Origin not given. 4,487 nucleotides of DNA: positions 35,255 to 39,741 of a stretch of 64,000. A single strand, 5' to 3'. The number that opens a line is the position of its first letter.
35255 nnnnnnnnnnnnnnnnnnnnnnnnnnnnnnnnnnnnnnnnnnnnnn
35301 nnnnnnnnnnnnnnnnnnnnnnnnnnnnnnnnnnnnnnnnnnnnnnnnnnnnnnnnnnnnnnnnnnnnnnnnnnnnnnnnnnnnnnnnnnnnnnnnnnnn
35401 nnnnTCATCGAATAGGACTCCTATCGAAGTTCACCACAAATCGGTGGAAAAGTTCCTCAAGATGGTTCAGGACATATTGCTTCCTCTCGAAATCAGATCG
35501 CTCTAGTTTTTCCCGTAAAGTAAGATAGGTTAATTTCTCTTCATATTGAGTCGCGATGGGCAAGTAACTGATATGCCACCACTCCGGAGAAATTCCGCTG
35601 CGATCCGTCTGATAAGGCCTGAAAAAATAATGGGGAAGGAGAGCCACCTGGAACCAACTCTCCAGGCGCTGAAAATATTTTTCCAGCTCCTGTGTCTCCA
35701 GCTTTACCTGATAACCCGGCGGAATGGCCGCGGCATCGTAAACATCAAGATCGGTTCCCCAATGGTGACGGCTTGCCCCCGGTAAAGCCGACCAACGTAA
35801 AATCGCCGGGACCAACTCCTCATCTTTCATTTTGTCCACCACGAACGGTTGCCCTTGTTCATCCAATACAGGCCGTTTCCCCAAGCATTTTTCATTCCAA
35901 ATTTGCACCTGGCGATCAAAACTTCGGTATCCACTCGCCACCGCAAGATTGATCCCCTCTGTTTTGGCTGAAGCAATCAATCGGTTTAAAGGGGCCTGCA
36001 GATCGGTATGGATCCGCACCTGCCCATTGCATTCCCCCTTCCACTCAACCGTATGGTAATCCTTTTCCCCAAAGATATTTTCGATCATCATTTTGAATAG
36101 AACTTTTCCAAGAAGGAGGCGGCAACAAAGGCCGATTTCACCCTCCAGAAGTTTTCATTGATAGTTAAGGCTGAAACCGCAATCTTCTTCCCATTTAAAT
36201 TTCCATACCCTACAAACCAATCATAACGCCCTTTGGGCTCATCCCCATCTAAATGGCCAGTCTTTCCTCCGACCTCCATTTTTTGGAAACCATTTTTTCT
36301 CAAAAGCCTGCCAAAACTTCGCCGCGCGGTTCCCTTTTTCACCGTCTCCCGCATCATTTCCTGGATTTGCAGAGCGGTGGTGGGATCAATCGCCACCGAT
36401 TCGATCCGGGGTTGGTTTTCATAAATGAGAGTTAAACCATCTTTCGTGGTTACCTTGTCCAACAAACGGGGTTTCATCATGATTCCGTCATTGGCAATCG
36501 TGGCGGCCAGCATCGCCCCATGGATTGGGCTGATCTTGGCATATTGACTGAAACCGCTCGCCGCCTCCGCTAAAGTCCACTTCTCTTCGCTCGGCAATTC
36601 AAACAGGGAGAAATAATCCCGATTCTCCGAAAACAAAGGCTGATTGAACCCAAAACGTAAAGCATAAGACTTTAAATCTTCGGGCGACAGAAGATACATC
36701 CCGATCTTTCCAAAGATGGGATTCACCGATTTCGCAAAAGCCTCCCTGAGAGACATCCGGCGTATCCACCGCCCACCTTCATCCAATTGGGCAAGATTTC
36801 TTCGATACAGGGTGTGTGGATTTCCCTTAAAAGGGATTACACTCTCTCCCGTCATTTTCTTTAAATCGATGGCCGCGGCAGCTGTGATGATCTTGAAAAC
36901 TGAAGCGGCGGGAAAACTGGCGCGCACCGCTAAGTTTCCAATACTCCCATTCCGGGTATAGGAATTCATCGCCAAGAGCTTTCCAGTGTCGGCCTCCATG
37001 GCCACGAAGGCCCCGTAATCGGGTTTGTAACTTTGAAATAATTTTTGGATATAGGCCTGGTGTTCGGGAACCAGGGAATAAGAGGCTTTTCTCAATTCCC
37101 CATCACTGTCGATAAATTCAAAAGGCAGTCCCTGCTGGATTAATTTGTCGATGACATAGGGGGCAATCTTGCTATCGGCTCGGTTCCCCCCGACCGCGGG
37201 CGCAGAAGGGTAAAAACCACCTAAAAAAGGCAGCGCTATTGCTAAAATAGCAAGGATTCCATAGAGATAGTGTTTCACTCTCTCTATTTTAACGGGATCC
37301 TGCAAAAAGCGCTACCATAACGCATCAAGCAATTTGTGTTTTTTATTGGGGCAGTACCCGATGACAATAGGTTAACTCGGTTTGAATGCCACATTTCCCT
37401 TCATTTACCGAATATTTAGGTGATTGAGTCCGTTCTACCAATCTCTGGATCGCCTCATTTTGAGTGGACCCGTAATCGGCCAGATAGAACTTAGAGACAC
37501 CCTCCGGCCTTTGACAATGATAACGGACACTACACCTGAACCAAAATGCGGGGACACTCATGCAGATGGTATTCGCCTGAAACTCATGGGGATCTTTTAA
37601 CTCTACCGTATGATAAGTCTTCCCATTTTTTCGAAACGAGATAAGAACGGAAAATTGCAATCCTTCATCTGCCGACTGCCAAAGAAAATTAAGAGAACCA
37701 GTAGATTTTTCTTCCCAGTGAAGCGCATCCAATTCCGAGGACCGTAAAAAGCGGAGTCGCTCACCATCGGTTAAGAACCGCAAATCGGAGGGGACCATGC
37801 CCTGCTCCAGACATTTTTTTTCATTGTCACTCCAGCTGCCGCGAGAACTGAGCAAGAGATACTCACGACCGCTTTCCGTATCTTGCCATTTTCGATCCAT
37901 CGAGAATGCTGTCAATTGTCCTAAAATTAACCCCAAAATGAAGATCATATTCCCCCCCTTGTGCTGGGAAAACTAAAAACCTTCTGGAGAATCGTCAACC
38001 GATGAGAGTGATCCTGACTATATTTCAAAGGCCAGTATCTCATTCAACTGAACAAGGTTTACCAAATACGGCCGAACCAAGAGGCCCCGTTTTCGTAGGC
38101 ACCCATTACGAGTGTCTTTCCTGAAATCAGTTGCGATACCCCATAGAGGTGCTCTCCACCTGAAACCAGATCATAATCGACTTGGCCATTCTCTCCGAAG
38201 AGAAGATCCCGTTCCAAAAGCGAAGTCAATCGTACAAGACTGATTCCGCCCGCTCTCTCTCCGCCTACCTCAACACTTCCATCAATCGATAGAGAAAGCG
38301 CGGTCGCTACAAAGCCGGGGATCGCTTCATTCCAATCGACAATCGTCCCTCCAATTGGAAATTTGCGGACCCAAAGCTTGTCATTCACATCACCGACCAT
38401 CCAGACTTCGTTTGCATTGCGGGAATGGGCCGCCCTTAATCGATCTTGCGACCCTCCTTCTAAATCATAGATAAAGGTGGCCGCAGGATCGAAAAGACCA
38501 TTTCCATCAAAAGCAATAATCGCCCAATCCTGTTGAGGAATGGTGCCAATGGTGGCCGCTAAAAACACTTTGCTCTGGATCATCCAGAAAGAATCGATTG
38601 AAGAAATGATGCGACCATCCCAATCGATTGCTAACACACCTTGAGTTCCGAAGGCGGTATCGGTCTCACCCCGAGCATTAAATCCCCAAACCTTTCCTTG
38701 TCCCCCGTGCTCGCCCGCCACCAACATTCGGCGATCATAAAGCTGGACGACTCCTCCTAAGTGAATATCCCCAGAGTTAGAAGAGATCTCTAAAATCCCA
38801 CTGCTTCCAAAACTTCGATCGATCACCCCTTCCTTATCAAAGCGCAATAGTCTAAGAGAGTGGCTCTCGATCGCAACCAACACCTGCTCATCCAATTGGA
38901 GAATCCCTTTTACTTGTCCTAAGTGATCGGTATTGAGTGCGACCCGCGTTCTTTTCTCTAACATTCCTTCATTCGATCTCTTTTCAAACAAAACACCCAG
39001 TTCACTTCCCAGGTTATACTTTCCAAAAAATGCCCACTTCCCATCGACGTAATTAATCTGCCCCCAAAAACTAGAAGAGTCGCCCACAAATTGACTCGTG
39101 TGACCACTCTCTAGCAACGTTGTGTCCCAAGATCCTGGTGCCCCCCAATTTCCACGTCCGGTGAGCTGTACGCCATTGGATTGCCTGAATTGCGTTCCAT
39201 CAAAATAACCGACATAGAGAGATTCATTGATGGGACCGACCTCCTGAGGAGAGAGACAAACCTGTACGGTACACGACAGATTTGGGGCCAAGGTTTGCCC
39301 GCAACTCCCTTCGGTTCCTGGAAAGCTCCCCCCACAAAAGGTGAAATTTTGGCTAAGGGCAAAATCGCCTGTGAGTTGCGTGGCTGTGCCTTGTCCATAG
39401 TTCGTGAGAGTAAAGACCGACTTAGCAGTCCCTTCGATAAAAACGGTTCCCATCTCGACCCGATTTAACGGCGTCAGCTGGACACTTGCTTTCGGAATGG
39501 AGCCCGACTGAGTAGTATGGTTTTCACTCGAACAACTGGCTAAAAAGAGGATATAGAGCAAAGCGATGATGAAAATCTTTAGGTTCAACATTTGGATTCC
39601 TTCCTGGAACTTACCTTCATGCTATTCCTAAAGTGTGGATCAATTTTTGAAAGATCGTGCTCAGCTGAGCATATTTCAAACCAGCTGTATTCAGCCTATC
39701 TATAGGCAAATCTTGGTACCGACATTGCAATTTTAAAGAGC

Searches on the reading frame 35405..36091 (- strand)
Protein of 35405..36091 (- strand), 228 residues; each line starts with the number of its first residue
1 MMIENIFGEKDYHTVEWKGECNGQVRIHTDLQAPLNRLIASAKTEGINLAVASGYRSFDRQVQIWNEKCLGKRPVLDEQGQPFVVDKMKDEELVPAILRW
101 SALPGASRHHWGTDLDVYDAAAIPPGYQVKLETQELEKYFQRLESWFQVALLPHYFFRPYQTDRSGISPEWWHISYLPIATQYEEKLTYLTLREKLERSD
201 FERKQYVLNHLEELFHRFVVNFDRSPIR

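Call 63: search_protein_families(library=pfam, proteins=[window:35405-36091:-], max_evalue=0.001)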
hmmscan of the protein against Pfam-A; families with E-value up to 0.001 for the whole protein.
window:35405-36091:- (228 aa): 1 family
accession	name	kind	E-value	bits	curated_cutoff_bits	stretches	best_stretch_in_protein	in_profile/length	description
PF02557.22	VanY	-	7.2e-26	91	25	1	26-178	3-131/132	D-alanyl-D-alanine carboxypeptidase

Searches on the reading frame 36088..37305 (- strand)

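Call 63: search_protein_families(library=pfam, proteins=[window:36088-37305:-], max_evalue=0.001)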
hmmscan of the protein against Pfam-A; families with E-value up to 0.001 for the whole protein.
window:36088-37305:- (405 aa): 1 family
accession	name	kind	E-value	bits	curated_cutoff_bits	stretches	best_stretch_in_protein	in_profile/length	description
PF00905.27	Transpeptidase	-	5.8e-39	134.5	22.1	1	98-385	1-282/299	Penicillin binding protein transpeptidase domain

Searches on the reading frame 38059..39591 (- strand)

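Call 63: search_protein_families(library=pfam, proteins=[window:38059-39591:-], max_evalue=0.001)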
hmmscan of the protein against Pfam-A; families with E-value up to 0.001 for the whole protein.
window:38059-39591:- (510 aa): 1 family
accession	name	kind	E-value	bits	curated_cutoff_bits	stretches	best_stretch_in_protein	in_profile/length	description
PF22544.2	HYDIN_VesB_CFA65-like_Ig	-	7.1e-05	23.4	25.5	1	45-131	10-88/100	HYDIN/CFA65/VesB-like, Ig-like domain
